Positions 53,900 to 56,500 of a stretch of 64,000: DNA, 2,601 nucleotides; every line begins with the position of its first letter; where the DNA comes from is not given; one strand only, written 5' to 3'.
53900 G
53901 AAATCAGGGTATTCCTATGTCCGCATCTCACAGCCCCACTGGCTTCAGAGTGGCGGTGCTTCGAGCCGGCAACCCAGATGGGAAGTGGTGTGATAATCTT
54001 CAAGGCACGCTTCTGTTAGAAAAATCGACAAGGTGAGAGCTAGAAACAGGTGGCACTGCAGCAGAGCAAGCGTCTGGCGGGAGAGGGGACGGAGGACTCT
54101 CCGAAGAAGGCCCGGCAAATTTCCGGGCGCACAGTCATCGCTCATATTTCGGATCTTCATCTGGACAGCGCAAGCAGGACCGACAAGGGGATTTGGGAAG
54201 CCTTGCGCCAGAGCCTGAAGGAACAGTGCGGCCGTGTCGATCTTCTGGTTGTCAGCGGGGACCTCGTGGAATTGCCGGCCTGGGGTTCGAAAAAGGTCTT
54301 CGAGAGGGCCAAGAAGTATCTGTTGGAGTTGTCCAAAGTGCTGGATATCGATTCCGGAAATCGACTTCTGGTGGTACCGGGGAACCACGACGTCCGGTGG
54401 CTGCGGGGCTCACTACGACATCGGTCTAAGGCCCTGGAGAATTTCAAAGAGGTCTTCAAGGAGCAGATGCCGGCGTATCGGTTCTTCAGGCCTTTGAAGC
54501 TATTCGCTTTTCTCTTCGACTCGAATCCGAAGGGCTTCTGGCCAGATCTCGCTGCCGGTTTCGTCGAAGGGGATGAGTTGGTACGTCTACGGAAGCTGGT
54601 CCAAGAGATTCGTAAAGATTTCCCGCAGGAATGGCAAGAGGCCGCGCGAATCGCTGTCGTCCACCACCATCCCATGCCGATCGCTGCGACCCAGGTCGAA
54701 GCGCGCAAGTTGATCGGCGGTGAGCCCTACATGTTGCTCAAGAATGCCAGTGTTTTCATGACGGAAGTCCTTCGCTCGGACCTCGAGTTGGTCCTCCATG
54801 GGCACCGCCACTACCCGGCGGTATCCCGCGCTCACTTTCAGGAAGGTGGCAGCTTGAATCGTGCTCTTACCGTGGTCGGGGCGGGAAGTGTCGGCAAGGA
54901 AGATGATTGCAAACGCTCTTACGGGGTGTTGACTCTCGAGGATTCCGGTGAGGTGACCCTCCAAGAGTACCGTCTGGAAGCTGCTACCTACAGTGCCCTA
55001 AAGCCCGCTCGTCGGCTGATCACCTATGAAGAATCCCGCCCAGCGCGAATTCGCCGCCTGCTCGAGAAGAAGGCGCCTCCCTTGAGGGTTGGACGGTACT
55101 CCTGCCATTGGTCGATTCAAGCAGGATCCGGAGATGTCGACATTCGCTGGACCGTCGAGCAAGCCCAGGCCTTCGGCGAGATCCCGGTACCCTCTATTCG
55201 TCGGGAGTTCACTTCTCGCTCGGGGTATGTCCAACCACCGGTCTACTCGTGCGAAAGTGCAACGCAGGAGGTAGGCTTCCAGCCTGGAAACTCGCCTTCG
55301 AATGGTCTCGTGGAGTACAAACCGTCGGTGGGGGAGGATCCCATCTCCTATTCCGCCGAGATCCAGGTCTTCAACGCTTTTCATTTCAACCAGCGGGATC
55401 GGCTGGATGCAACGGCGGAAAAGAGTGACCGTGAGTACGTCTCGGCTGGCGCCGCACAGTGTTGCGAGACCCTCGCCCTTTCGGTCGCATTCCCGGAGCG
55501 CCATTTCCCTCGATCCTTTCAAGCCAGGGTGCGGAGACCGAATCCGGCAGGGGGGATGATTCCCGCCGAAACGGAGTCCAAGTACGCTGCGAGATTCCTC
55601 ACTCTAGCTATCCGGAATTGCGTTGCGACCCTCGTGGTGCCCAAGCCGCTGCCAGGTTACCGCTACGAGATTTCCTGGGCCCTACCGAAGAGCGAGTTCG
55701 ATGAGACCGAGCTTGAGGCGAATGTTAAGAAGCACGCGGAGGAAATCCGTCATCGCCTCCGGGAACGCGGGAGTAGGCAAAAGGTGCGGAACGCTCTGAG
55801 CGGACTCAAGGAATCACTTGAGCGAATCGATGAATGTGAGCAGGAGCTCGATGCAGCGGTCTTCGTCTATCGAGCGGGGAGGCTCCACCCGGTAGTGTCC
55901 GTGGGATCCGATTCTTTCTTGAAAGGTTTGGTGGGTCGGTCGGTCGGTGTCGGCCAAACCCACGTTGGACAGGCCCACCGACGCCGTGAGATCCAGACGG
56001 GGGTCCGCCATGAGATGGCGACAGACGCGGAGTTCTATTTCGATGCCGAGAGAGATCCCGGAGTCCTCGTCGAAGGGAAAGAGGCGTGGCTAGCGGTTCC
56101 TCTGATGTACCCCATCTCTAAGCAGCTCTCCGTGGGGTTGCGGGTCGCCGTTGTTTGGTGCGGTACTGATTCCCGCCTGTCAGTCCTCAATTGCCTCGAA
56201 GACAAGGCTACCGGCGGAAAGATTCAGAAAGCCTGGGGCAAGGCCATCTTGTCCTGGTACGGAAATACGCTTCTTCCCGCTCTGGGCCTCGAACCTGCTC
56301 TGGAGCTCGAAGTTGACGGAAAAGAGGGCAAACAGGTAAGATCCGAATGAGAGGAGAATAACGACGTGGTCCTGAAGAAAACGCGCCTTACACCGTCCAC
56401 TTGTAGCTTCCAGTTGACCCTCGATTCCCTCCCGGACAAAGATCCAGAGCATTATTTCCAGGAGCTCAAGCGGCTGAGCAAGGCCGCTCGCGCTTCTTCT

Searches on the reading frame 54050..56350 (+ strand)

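Call 68: search_protein_families(library=pfam, proteins=[window:54050-56350:+], max_evalue=0.00001)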
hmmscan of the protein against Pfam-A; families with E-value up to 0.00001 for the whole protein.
window:54050-56350:+ (766 aa): 2 families
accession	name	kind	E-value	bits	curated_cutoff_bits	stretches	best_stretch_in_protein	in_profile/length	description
PF00149.33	Metallophos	-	6e-13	50.1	21.5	1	30-256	3-191/191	Calcineurin-like phosphoesterase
PF12850.12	Metallophos_2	-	7.3e-07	29.7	27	1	30-298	3-153/154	Calcineurin-like phosphoesterase superfamily domain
